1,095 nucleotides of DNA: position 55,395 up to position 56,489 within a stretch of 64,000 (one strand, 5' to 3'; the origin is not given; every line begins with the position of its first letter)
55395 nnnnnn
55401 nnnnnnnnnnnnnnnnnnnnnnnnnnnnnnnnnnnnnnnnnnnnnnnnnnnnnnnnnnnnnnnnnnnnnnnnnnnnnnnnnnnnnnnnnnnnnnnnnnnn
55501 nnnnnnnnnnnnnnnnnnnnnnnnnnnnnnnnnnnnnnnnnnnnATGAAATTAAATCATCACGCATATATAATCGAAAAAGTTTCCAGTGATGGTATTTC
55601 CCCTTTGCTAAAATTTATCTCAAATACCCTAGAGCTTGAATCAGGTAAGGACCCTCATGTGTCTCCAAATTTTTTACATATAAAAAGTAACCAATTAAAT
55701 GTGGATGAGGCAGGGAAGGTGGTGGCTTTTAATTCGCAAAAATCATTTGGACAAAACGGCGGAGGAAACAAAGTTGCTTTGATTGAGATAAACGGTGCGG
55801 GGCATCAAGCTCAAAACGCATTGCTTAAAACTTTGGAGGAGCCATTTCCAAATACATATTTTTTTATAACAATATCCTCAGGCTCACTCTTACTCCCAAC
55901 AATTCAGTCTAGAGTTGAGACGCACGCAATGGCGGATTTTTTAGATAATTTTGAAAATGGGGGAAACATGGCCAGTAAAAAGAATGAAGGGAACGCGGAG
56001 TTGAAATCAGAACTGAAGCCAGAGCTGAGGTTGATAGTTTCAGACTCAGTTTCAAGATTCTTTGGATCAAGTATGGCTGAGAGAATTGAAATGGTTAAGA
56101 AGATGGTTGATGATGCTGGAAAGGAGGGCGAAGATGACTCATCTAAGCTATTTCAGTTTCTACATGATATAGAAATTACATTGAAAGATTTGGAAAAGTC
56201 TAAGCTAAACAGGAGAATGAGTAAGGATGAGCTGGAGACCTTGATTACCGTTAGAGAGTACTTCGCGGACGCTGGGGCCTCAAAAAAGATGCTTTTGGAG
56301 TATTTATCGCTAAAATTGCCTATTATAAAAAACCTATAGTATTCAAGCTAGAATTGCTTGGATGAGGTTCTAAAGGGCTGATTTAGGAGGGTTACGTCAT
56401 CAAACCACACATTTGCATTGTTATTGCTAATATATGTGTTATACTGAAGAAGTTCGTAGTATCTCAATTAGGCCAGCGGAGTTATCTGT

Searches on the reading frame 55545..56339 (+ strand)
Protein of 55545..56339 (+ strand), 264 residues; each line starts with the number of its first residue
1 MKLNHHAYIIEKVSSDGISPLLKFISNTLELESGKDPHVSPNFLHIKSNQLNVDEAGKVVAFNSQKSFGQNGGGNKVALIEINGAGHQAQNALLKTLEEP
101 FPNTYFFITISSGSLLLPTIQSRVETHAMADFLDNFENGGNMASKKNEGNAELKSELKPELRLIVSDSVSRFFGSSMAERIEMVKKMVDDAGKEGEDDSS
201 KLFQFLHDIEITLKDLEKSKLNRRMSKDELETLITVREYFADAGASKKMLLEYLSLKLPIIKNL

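Call 8: search_protein_families(library=pfam, proteins=[window:55545-56339:+])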
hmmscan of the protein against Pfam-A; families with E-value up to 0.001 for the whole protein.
window:55545-56339:+ (264 aa): 1 family
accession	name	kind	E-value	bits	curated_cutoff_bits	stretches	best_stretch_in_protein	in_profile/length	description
PF13177.12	DNA_pol3_delta2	-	4.3e-13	50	27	1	41-128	69-156/161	DNA polymerase III, delta subunit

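Call 26: find_homologous_proteins(query=window:55545-56339:+, max_evalue=1e-20)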
Query window:55545-56339:+ (264 aa): 27 proteins with E <= 1e-20 among 8000 candidates.
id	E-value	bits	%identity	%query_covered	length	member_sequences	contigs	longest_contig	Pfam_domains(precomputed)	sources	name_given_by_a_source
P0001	7.4e-165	564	100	100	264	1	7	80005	PF13177.13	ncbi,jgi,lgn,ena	ncbi:MAG: hypothetical protein WCQ00_03680 [bacterium]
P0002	6.0e-118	411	74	100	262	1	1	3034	PF13177.13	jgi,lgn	-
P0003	2.2e-115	403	75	100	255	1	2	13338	PF13177.13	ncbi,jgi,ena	jgi:DNA polymerase III delta prime subunit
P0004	3.8e-115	402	75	100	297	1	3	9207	PF13177.13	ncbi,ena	-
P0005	4.1e-114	398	73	100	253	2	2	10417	PF13177.13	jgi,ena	-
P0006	5.6e-114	398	73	100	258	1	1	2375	PF13177.13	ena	-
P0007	1.3e-112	393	73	100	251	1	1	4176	PF13177.13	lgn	-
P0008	1.7e-111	390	72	100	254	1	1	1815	PF13177.13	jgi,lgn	-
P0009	6.0e-111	388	72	100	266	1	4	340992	PF13177.13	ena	-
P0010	6.3e-111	388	73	100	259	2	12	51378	PF13177.13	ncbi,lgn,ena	-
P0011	1.6e-110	387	73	100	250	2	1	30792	PF13177.13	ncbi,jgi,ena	jgi:DNA polymerase III delta prime subunit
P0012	7.9e-110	384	72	100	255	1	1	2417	PF13177.13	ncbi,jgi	jgi:hypothetical protein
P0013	2.7e-108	379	72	100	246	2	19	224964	PF13177.13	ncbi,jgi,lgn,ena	jgi:DNA polymerase III delta prime subunit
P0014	5.1e-108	378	72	100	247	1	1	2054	PF13177.13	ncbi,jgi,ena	ncbi:MAG: hypothetical protein WCO09_04820 [bacterium]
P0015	2.7e-107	376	71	100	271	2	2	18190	PF13177.13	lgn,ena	-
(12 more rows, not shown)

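Call 27: find_encoding_contigs(protein=P0009, flank=10000, max_places=2)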
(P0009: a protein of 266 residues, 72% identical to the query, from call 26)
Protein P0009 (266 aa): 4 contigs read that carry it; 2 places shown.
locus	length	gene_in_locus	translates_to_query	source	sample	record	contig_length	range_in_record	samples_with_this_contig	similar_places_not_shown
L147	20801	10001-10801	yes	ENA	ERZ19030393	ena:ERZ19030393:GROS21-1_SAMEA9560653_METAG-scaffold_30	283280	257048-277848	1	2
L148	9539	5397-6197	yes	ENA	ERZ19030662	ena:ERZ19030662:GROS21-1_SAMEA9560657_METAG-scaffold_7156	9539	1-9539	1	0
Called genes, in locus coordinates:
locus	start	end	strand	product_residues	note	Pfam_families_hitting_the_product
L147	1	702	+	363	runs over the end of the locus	PF13458:Peripla_BP_6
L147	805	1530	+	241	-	PF02463:SMC_N (faint), PF09818:ABC_ATPase (faint), PF00005:ABC_tran, PF13304:AAA_21 (weak)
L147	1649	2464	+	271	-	PF02653:BPD_transp_2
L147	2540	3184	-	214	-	PF00881:Nitroreductase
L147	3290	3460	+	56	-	-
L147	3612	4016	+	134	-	-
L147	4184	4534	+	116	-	PF02482:Ribosomal_S30AE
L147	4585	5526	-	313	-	PF00551:Formyl_trans_N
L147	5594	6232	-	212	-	PF01327:Pep_deformylase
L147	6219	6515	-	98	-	-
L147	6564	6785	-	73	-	-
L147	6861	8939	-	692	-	PF17764:PriA_3primeBD (weak)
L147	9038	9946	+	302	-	PF00022:Actin, PF06723:MreB_Mbl, PF25216:Volactin (weak), PF00012:HSP70, PF14450:FtsA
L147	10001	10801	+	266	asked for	PF13177:DNA_pol3_delta2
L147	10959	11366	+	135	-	PF00076:RRM_1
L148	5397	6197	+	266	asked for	PF13177:DNA_pol3_delta2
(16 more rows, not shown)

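Call 28: find_encoding_contigs(protein=P0013, flank=10000, max_places=2)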
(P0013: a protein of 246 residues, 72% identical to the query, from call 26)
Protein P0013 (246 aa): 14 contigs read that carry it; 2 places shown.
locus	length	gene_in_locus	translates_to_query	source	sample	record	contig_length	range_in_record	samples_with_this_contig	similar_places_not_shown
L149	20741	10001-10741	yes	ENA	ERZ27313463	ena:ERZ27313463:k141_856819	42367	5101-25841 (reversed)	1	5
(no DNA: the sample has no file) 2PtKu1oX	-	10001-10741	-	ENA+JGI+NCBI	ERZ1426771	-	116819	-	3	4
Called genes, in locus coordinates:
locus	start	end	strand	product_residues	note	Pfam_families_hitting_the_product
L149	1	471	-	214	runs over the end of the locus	PF00881:Nitroreductase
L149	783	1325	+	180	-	-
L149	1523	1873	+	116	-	PF02482:Ribosomal_S30AE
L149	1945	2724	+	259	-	PF13489:Methyltransf_23, PF01209:Ubie_methyltran, PF13847:Methyltransf_31, PF08241:Methyltransf_11, PF08242:Methyltransf_12, PF13649:Methyltransf_25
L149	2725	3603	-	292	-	PF00551:Formyl_trans_N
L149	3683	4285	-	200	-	PF01327:Pep_deformylase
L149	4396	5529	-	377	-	PF13433:Peripla_BP_5, PF13458:Peripla_BP_6, PF01094:ANF_receptor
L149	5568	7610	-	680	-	PF17764:PriA_3primeBD (weak)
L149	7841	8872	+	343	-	PF06723:MreB_Mbl, PF00022:Actin, PF25216:Volactin (weak), PF00012:HSP70, PF14450:FtsA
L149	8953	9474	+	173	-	PF00702:Hydrolase, PF13419:HAD_2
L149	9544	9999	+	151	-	-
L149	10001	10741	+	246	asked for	PF13177:DNA_pol3_delta2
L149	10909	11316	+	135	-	PF00076:RRM_1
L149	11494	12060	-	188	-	-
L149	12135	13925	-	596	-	PF00009:GTP_EFTU, PF01926:MMR_HSR1 (weak), PF02421:FeoB_N (weak), PF22042:EF-G_D2, PF03144:GTP_EFTU_D2, PF00679:EFG_C, PF21018:BipA_C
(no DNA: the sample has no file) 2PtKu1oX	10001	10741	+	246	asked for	PF13177:DNA_pol3_delta2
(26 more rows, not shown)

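Call 29: find_encoding_contigs(protein=P0010, flank=10000, max_places=2)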
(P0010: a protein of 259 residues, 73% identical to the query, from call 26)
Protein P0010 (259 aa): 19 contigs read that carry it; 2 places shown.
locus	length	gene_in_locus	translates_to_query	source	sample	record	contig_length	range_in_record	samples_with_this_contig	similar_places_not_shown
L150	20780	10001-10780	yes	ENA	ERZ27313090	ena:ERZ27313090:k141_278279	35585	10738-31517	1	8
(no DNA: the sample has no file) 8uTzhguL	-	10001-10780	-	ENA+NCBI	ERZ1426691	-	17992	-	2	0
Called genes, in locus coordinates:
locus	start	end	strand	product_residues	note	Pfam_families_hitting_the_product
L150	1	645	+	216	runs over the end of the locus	-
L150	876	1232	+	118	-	-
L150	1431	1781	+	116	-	PF02482:Ribosomal_S30AE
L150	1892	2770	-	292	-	PF00551:Formyl_trans_N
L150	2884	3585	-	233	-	PF01327:Pep_deformylase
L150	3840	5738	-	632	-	-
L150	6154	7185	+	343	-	PF06723:MreB_Mbl, PF00022:Actin, PF25216:Volactin (weak), PF00012:HSP70, PF14450:FtsA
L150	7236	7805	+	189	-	PF00702:Hydrolase, PF13419:HAD_2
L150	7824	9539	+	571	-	PF02543:Carbam_trans_N, PF16861:Carbam_trans_C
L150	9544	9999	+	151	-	-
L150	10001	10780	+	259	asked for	PF13177:DNA_pol3_delta2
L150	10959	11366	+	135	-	PF00076:RRM_1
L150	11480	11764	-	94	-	-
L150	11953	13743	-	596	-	PF00009:GTP_EFTU, PF01926:MMR_HSR1 (weak), PF02421:FeoB_N (weak), PF22042:EF-G_D2, PF03144:GTP_EFTU_D2, PF00679:EFG_C, PF21018:BipA_C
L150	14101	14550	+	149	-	-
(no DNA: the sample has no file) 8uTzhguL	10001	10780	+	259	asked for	PF13177:DNA_pol3_delta2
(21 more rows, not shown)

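Call 33: list_cluster_members(proteins=[P0001, P0003, P0004, P0010, P0011, P0012, P0013, P0014])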
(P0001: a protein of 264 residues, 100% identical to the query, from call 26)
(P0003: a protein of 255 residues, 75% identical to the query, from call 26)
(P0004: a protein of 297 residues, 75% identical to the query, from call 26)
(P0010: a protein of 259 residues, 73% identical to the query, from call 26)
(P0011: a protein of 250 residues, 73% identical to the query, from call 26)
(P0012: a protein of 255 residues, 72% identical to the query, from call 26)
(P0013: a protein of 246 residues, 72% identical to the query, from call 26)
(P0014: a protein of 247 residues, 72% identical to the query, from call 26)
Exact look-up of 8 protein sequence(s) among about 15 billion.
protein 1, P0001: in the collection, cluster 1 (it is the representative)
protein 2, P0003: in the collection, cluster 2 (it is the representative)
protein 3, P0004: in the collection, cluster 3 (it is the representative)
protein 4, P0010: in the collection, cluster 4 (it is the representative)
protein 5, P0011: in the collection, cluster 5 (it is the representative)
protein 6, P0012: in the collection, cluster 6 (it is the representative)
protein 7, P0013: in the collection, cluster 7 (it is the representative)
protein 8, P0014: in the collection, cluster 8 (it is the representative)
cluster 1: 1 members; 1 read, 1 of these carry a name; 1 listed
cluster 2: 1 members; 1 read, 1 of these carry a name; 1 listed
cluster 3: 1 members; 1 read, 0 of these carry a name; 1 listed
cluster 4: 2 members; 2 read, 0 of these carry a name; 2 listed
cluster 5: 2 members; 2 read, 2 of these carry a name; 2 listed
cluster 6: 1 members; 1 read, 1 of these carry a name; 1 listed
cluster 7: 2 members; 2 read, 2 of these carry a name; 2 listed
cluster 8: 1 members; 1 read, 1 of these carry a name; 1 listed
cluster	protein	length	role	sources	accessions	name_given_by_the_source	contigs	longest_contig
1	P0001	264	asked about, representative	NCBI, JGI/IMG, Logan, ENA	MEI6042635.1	MAG: hypothetical protein WCQ00_03680 [bacterium]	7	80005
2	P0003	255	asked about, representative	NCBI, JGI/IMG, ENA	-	DNA polymerase III delta prime subunit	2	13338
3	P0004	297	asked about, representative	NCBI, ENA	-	-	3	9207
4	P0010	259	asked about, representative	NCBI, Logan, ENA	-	-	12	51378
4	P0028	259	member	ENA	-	-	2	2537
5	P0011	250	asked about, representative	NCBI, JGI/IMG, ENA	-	DNA polymerase III delta prime subunit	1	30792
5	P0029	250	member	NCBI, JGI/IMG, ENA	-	DNA polymerase III delta prime subunit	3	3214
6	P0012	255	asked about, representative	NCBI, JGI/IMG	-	hypothetical protein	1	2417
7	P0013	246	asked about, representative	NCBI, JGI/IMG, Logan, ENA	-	DNA polymerase III delta prime subunit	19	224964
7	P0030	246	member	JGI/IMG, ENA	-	DNA polymerase III delta prime subunit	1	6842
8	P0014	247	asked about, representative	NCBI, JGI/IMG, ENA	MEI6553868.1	MAG: hypothetical protein WCO09_04820 [bacterium]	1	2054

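Call 48: find_encoding_contigs(protein=P0011, flank=10000, max_places=1)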
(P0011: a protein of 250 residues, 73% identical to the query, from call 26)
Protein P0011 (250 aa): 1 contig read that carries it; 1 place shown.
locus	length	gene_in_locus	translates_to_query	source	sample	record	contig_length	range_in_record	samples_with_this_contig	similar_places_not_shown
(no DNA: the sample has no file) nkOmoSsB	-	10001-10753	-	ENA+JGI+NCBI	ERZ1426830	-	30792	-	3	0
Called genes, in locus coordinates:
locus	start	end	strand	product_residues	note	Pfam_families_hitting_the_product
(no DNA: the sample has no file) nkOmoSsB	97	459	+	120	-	PF02482:Ribosomal_S30AE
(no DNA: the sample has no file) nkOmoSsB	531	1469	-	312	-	PF00551:Formyl_trans_N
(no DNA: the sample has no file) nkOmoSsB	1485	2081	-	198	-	PF01327:Pep_deformylase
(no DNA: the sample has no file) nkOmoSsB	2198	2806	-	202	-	PF02142:MGS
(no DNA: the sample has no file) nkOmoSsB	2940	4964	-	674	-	PF17764:PriA_3primeBD (weak)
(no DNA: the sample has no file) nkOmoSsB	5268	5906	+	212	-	PF01936:NYN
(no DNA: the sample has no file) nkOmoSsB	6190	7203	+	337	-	PF00022:Actin, PF06723:MreB_Mbl, PF25216:Volactin (weak), PF00012:HSP70, PF14450:FtsA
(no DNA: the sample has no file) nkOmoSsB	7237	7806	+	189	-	PF00702:Hydrolase, PF13419:HAD_2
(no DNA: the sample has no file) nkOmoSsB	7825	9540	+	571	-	PF02543:Carbam_trans_N, PF16861:Carbam_trans_C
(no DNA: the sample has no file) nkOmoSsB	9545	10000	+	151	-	-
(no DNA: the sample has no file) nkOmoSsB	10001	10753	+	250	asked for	PF13177:DNA_pol3_delta2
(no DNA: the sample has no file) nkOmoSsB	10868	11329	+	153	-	PF00076:RRM_1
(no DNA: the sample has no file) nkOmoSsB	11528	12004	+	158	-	PF00300:His_Phos_1 (faint)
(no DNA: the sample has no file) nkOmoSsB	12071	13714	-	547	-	?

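Call 49: find_encoding_contigs(protein=P0003, flank=10000, max_places=1)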
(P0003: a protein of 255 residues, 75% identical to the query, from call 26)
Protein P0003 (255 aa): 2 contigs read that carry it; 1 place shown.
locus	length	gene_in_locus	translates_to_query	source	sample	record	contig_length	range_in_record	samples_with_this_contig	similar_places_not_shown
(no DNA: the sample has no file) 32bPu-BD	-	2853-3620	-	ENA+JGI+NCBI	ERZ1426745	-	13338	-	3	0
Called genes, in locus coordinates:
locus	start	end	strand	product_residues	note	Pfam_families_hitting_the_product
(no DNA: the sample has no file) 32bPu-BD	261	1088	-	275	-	PF13276:HTH_21, PF00665:rve, PF13683:rve_3 (weak), PF13333:rve_2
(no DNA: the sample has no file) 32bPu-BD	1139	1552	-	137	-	PF20310:HTH_Tnp_2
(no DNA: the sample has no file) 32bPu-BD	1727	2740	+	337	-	PF00022:Actin, PF06723:MreB_Mbl, PF25216:Volactin (weak), PF00012:HSP70, PF14450:FtsA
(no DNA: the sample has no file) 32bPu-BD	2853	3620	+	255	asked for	PF13177:DNA_pol3_delta2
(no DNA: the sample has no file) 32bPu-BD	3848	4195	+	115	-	PF00076:RRM_1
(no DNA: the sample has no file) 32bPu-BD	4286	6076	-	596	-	PF00009:GTP_EFTU, PF01926:MMR_HSR1 (weak), PF02421:FeoB_N (weak), PF22042:EF-G_D2, PF03144:GTP_EFTU_D2, PF00679:EFG_C, PF21018:BipA_C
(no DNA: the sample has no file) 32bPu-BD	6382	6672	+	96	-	-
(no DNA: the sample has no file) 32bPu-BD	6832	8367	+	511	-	PF25973:BSH_CzcB (faint), PF25881:HH_YBHG (faint), PF25954:Beta-barrel_RND_2 (weak), PF25990:Beta-barrel_YknX (weak), PF26002:Beta-barrel_AprE (faint)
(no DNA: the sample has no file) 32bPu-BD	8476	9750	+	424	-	PF02687:FtsX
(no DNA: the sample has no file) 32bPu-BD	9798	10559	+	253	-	PF00005:ABC_tran, PF02463:SMC_N (weak)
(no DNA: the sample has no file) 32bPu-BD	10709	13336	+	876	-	?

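Call 50: find_encoding_contigs(protein=P0015, flank=10000, max_places=1)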
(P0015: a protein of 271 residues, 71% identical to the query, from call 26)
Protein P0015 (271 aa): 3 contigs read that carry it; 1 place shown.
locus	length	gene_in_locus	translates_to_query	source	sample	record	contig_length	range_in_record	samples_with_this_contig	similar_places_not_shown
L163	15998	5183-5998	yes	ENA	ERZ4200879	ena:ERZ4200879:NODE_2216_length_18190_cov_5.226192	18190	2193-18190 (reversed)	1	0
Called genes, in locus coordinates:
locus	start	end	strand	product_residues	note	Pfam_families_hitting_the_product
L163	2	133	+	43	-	?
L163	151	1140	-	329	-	PF00551:Formyl_trans_N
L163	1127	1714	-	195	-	PF01327:Pep_deformylase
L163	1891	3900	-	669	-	PF17764:PriA_3primeBD (faint)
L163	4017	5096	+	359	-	PF00022:Actin, PF06723:MreB_Mbl, PF00012:HSP70, PF14450:FtsA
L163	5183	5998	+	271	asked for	PF13177:DNA_pol3_delta2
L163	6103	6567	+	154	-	PF00076:RRM_1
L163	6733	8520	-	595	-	PF00009:GTP_EFTU, PF01926:MMR_HSR1 (weak), PF02421:FeoB_N (faint), PF22042:EF-G_D2, PF03144:GTP_EFTU_D2, PF00679:EFG_C, PF21018:BipA_C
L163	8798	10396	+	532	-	PF25984:BSH_YknX (faint), PF25881:HH_YBHG (weak), PF25967:RND-MFP_C (weak)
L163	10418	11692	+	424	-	PF02687:FtsX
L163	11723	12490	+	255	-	PF02463:SMC_N (faint), PF00005:ABC_tran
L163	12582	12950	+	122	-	-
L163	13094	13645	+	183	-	PF01765:RRF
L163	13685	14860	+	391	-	PF02163:Peptidase_M50, PF00595:PDZ, PF17820:PDZ_6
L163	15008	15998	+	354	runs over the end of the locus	PF00022:Actin (faint), PF06723:MreB_Mbl, PF00012:HSP70, PF11104:PilM_2 (faint), PF23717:DUF7159 (faint), PF14450:FtsA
